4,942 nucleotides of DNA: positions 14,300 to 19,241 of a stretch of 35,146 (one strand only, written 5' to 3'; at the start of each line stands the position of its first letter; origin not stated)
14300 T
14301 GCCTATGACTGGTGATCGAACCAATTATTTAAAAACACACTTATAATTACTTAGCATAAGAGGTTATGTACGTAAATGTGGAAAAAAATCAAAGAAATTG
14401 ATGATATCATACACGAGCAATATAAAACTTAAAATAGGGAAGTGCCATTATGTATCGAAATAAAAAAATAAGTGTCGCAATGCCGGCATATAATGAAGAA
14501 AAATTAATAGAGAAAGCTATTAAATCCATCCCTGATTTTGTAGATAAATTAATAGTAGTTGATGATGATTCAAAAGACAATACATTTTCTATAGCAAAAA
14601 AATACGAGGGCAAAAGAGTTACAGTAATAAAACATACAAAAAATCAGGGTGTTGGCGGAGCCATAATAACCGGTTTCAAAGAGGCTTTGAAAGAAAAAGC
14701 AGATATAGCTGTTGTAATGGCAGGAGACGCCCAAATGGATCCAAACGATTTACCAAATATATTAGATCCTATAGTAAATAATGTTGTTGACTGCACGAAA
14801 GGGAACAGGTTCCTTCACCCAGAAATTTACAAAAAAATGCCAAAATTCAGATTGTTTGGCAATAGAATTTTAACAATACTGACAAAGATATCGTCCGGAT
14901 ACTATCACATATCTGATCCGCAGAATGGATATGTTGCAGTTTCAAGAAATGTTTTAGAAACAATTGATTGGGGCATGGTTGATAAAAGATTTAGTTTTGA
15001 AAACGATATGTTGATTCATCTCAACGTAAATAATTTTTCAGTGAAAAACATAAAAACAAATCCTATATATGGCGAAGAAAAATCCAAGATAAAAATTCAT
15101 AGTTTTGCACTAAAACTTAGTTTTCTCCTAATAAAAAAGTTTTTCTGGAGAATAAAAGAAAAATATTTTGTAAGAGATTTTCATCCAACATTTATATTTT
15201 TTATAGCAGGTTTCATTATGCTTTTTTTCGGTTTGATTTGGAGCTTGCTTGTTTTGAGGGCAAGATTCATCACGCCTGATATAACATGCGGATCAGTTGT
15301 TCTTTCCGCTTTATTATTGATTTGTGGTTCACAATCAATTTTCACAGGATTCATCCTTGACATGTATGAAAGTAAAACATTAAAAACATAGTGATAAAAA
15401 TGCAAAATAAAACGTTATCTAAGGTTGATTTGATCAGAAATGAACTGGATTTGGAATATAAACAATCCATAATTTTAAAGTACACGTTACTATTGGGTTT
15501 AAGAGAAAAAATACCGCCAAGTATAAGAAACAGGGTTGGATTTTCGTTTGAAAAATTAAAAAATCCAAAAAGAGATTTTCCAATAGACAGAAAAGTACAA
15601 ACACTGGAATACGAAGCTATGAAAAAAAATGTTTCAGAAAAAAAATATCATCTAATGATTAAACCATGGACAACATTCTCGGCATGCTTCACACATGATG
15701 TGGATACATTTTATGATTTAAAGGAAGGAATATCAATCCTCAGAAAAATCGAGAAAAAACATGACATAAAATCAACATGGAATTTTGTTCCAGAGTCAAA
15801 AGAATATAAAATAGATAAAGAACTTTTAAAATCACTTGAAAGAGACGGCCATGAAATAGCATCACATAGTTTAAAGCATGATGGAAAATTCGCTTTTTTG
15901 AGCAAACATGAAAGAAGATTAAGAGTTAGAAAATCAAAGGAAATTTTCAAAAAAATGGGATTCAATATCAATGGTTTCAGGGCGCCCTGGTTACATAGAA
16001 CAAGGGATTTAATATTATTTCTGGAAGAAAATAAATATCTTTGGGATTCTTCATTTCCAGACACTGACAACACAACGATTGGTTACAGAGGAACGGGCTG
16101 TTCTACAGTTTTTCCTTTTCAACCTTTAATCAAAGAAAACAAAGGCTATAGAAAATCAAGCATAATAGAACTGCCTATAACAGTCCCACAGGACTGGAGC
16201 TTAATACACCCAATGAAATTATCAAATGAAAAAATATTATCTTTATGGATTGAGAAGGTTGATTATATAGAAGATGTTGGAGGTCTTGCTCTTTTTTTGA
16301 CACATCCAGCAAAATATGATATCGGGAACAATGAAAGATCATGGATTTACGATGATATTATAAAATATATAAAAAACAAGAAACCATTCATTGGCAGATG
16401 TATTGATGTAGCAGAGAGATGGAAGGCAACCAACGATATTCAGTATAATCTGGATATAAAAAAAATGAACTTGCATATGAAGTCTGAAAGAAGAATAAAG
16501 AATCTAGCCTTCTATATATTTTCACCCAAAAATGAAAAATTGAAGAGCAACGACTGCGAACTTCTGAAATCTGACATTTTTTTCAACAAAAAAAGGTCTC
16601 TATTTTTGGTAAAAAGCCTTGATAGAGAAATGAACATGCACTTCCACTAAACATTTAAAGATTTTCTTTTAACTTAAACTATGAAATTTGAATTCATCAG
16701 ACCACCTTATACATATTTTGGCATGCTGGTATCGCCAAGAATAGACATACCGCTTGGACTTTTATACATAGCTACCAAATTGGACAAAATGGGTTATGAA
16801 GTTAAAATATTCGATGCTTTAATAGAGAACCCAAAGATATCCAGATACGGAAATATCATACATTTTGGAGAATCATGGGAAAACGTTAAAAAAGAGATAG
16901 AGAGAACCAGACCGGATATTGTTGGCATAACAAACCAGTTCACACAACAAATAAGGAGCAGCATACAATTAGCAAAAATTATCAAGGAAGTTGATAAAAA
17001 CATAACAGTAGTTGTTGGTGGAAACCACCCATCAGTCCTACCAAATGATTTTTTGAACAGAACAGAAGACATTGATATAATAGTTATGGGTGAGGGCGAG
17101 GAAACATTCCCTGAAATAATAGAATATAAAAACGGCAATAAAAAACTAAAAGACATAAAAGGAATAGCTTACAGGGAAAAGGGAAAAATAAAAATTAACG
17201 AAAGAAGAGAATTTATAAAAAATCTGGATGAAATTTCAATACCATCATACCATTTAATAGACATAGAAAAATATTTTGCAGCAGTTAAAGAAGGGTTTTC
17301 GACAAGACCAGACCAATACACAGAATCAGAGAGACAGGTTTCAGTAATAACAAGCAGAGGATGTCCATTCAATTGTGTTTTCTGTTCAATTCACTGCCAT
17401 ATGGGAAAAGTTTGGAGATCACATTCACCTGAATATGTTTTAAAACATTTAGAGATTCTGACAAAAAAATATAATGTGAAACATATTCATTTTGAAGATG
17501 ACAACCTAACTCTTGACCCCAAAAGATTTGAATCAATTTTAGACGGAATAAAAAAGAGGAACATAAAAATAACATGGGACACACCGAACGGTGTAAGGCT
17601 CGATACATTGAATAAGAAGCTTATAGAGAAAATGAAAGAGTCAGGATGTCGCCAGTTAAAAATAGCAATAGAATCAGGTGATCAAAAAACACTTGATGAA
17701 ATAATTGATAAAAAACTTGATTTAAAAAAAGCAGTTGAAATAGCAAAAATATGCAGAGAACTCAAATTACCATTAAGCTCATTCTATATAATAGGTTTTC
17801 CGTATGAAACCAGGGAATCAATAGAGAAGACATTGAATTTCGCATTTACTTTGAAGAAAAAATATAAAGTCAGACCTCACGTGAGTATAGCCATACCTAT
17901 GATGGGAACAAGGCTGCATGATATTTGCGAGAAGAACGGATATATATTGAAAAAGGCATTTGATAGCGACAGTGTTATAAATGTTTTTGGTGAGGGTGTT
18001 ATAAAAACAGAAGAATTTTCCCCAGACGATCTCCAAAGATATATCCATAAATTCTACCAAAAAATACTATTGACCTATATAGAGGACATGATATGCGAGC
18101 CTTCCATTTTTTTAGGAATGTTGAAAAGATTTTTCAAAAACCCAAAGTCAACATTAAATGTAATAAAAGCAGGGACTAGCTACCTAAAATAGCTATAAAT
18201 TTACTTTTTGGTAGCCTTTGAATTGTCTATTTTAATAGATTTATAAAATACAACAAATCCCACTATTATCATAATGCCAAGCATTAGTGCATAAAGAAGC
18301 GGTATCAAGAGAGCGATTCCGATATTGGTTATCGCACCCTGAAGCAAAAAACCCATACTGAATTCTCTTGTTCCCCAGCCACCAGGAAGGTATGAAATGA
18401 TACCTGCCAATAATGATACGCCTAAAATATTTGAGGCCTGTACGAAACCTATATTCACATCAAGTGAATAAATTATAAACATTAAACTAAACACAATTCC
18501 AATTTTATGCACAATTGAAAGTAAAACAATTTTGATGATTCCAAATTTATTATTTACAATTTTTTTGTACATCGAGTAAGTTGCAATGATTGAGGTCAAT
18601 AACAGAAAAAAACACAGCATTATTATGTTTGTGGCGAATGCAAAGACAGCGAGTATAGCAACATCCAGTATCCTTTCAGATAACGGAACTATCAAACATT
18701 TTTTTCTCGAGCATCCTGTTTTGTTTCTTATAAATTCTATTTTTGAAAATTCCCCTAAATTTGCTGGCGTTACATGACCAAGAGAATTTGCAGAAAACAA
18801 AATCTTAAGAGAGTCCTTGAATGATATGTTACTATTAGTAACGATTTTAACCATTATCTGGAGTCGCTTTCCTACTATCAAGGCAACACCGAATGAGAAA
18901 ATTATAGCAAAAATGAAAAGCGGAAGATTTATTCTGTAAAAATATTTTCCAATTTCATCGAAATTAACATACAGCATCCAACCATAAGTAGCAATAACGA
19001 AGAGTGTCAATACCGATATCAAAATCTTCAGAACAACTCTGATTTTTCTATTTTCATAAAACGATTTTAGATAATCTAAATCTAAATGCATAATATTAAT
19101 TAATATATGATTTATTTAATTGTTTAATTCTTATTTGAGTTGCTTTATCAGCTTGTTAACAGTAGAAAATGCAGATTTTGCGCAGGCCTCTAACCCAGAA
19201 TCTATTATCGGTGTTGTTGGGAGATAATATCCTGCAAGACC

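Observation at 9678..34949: Threefold iteration of a putative make-flip-transfer triad (3x GT2, 3x UPF0104 flippase-like, 3x GT-C)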

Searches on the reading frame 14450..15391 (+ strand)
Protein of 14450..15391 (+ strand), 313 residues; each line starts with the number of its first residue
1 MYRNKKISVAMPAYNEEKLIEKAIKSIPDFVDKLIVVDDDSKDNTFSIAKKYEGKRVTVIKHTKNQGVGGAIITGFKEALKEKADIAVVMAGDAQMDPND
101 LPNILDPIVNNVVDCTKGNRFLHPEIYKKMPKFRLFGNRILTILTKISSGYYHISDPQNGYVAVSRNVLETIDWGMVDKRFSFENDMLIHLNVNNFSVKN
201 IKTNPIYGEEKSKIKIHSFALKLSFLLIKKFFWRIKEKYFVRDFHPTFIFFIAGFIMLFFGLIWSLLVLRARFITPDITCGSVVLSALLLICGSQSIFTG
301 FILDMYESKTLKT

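Call 3: search_protein_families(library=pfam, proteins=[window:14450-15391:+], max_evalue=0.01)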
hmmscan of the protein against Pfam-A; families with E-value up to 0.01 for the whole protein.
window:14450-15391:+ (313 aa): 3 families
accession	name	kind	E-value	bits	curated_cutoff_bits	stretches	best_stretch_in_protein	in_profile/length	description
PF00535.33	Glycos_transf_2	-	6.3e-27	95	23.3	1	8-171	1-166/168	Glycosyl transferase family 2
PF13641.12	Glyco_tranf_2_3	-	4.9e-05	23.9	27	1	7-122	3-125/230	Glycosyltransferase like family 2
PF13704.12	Glyco_tranf_2_4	-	0.0012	19.7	27.5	1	15-67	2-53/98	Glycosyl transferase family 2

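Call 6: search_protein_families(library=ncbifam, proteins=[window:14450-15391:+], max_evalue=0.001)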
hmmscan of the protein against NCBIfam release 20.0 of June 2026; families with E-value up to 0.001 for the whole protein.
window:14450-15391:+ (313 aa): 18 families
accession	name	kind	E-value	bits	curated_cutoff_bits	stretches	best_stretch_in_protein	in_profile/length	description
TIGR04182.1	glyco_TIGR04182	equivalog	7.7e-24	84.6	325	1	7-306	2-282/293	S-layer glycoprotein N-glycosyltransferase AglJ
NF058614.1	PPMAGASynPpgS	equivalog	2.3e-17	63.2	370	1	9-201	4-192/226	polyprenyl-phospho-N-acetylgalactosaminyl synthase PpgS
NF041391.1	DPhHxTase_Halo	equivalog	2.3e-14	52.9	375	1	11-203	1-181/213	dolichyl-phosphate hexose transferase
NF047588.1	GlcsyltransPgfSStrep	equivalog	7.2e-11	41.9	500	1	6-108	2-110/308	glycosyltransferase PgfS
TIGR03937.1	PgaC_IcaA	equivalog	1e-09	37.9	422.3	1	4-110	44-152/407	poly-beta-1,6-N-acetyl-D-glucosamine synthase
NF010496.0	PRK13915.1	equivalog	2.4e-09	36.7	262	1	4-118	30-153/307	glucosyl-3-phosphoglycerate synthase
NF007482.0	PRK10073.1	equivalog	9.2e-08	31.5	423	1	3-119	4-121/334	glycosyltransferase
NF047683.1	TeichurnBiosyTuaG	equivalog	1.5e-07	31.3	400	1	4-78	5-84/252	teichuronic acid biosynthesis protein TuaG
TIGR01556.1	rhamnosyltran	subfamily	3.1e-07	29.9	200.55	1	18-97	8-87/281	rhamnosyltransferase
NF007986.1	PRK10714.1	equivalog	1.8e-06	27.2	529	1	5-120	6-129/316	undecaprenyl-phosphate 4-deoxy-4-formamido-L-arabinose transferase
TIGR04283.1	glyco_like_mftF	equivalog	2e-06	27.6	182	1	7-78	1-70/221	TIGR04283 family arsenosugar biosynthesis glycosyltransferase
NF050050.1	ProtGlycPglI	equivalog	2.4e-06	27.2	500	1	6-66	3-65/306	GalNAc(5)-diNAcBac-PP-undecaprenol beta-1,3-glucosyltransferase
NF053739.1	GlytfEpsEBac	equivalog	5.9e-06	25.4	450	1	6-72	2-74/265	glycosyltransferase EpsE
TIGR03965.1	mycofact_glyco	equivalog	7.4e-06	25.1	280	1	5-82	74-156/467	mycofactocin biosynthesis glycosyltransferase MftF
NF041865.1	EpsU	equivalog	0.00016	20.8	700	1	5-101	39-140/394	exopolysaccharide biosynthesis GT2 family glycosyltransferase EpsU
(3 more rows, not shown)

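Call 48: search_solved_structures(query=window:14450-15391:+, max_evalue=0.001)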
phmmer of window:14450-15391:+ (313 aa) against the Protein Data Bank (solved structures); distinct sequences matched with E-value up to 0.001: 8.
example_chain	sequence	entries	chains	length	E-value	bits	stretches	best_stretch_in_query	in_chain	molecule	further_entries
5mlz_A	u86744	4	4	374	1e-18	70.7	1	2-178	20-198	Dolichol monophosphate mannose synthase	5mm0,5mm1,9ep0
3bcv_A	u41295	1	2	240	3.8e-05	26.1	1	5-80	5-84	Putative glycosyltransferase protein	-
9hwj_A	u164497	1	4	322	7.8e-05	25.1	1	4-106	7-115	Undecaprenyl-phosphate 4-deoxy-4-formamido-L-arabinose transferase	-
2z87_A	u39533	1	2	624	0.00018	23.9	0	6-75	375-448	Chondroitin synthase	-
2z86_A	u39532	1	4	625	0.00018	23.9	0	6-75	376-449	Chondroitin synthase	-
6p61_A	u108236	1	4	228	0.00026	23.4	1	5-82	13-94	Glycosyltransferase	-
8vh7_A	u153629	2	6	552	0.00026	23.3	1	4-89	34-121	Heparosan synthase B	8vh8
8viw_A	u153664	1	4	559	0.00027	23.3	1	4-89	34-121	Heparosan synthase B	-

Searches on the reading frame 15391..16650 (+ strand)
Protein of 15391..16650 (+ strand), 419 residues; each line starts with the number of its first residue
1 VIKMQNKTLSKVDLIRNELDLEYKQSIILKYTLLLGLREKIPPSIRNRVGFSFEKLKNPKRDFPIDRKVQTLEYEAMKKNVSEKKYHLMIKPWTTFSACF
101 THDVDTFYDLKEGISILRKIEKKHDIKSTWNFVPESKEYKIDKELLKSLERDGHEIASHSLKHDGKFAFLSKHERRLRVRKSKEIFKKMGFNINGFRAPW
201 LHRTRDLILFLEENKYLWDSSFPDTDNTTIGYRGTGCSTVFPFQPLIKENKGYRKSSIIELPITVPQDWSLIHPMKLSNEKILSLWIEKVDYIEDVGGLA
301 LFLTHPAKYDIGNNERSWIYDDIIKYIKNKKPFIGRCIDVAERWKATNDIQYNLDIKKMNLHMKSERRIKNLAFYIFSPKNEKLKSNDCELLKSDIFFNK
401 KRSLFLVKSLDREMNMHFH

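Call 3: search_protein_families(library=pfam, proteins=[window:15391-16650:+], max_evalue=0.01)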
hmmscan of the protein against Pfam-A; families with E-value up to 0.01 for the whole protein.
window:15391-16650:+ (419 aa): 2 families
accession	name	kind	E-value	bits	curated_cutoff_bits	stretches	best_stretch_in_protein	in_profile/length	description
PF01522.26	Polysacc_deac_1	-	3.1e-07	30.8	23.1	1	122-210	29-115/124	Polysaccharide deacetylase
PF10096.14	DUF2334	-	1.8e-06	28.2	26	1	119-308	23-190/203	Uncharacterized protein conserved in bacteria (DUF2334)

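Call 7: search_protein_families(library=ncbifam, proteins=[window:15391-16650:+], max_evalue=0.001)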
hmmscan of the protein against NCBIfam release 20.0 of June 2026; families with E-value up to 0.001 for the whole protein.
window:15391-16650:+ (419 aa): 4 families
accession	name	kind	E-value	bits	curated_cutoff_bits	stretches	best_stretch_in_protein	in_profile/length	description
TIGR03006.1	pepcterm_polyde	equivalog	7.4e-08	31.8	276.2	1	143-265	63-178/272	XrtA system polysaccharide deacetylase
TIGR02764.1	spore_ybaN_pdaB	equivalog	6.4e-05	22.8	237.4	1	115-216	23-121/191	polysaccharide deacetylase family sporulation protein PdaB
NF045821.1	PgAcgDacpgdA1_Bac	equivalog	0.00025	20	400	1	108-202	98-189/282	peptidoglycan-N-acetylglucosamine deacetylase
TIGR02873.1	spore_ylxY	hypoth_equivalog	0.00027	20.3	391.5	1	115-188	101-171/268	probable sporulation protein, polysaccharide deacetylase family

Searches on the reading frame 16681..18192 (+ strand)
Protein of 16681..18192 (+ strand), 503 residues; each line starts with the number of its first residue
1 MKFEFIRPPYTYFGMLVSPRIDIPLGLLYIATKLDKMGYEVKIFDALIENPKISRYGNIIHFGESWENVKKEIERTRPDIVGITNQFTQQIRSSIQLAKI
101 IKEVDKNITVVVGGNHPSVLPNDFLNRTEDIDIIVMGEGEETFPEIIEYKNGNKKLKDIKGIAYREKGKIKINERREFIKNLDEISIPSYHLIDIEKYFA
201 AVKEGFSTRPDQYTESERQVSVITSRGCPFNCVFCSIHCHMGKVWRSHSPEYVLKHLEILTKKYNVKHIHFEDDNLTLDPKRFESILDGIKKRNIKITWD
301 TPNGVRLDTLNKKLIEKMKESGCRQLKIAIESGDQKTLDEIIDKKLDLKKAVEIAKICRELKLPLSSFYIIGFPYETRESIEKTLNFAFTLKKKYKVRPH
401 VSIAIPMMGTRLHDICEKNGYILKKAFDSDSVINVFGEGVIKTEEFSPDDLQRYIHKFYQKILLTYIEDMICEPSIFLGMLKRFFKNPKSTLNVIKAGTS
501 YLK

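Call 3: search_protein_families(library=pfam, proteins=[window:16681-18192:+], max_evalue=0.01)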
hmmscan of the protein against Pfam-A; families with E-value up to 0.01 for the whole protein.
window:16681-18192:+ (503 aa): 2 families
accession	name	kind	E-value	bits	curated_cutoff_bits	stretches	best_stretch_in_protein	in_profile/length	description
PF04055.27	Radical_SAM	-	4.4e-26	92.5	29.5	1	222-388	1-166/166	Radical SAM superfamily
PF02310.24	B12-binding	-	1.7e-21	76.7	32.1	1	24-146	14-120/121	B12 binding domain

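Call 7: search_protein_families(library=ncbifam, proteins=[window:16681-18192:+], max_evalue=0.001)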
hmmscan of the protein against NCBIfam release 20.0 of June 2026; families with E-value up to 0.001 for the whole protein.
window:16681-18192:+ (503 aa): 32 families (the best 25 are shown)
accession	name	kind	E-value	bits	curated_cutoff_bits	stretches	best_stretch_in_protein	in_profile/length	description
NF038361.1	rSAM_Sden_1168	equivalog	2.2e-66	224.6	575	1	19-461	80-522/560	Sden_1168 family B12-binding radical SAM P-methyltransferase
TIGR03471.1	HpnJ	equivalog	1.5e-53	182.3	577.6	1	88-489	78-461/472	hopanoid biosynthesis associated radical SAM protein HpnJ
NF050148.1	rSAM_ApyD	equivalog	3e-50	171.3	750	1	25-413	26-390/645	RiPP biosynthesis radical SAM protein ApyD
TIGR02026.1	BchE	equivalog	8.9e-44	150.2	481.35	1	5-419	4-390/497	magnesium-protoporphyrin IX monomethyl ester anaerobic oxidative cyclase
TIGR04072.2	rSAM_ladder_B12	equivalog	1.7e-40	139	360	2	211-424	172-380/443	lipid biosynthesis B12-binding/radical SAM protein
TIGR03975.1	rSAM_ocin_1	subfamily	8.4e-38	130.2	281.85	1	67-385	118-424/606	RiPP maturation radical SAM C-methyltransferase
TIGR04479.1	bcpD_PhpK_rSAM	subfamily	2.8e-35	121.6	600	1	59-388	92-406/504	PhpK family radical SAM P-methyltransferase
TIGR04385.1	B12_rSAM_cofa1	equivalog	1.3e-34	120.1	450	1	23-388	19-361/438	B12 lower ligand biosynthesis radical SAM protein BzaD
TIGR04367.1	HpnR_B12_rSAM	equivalog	1.3e-30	106.4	650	1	24-411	22-368/490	hopanoid C-3 methylase HpnR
TIGR04013.1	B12_SAM_MJ_1487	hypoth_equivalog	1.4e-30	106.5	251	1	71-415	36-356/382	TIGR04013 family B12-binding domain/radical SAM domain-containing protein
TIGR04190.1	B12_SAM_Ta0216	equivalog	1.6e-28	99.6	500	1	23-396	36-399/554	TIGR04190 family B12-binding domain/radical SAM domain protein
TIGR04014.1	B12_SAM_MJ_0865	equivalog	4.1e-28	98.3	360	1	67-416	28-358/434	methyl-coenzyme M reductase glutamine C-methyltransferase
NF033070.1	rSAM_AprD4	equivalog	1.5e-26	93.3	500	1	217-454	194-423/456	AprD4 family radical SAM diol-dehydratase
NF033712.0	B12_rSAM_KedN5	subfamily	7e-26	90.6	700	1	73-381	58-360/624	KedN5 family methylcobalamin-dependent radical SAM C-methyltransferase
TIGR04295.1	B12_rSAM_oligo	hypoth_equivalog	6.5e-21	74.5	400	1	8-340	7-311/422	TIGR04295 family B12-binding domain-containing radical SAM protein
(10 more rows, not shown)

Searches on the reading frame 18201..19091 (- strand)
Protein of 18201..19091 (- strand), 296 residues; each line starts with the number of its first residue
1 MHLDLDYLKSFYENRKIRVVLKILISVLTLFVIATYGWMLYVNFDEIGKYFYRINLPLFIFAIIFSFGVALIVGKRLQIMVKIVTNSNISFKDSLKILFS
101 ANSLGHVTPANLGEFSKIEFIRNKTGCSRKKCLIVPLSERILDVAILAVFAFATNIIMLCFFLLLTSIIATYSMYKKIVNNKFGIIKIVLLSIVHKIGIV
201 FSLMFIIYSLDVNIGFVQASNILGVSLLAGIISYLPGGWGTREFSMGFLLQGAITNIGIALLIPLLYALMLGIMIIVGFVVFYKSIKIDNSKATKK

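Call 3: search_protein_families(library=pfam, proteins=[window:18201-19091:-], max_evalue=0.01)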
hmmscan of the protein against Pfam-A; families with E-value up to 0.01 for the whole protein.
window:18201-19091:- (296 aa): 1 family
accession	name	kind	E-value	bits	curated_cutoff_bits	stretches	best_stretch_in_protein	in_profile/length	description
PF03706.18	LPG_synthase_TM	-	1.3e-22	81.1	33.4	2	20-157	2-134/302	Lysylphosphatidylglycerol synthase TM region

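Call 6: search_protein_families(library=ncbifam, proteins=[window:18201-19091:-], max_evalue=0.001)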
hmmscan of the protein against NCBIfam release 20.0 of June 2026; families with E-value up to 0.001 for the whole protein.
window:18201-19091:- (296 aa): 2 families
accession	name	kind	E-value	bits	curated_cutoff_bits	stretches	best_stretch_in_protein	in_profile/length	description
TIGR00374.1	TIGR00374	subfamily_domain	1.6e-14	54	43.2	2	28-159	3-131/323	flippase-like domain-containing protein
NF033480.1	bifunc_MprF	equivalog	5.3e-05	21.7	600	1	151-270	160-281/841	bifunctional lysylphosphatidylglycerol flippase/synthetase MprF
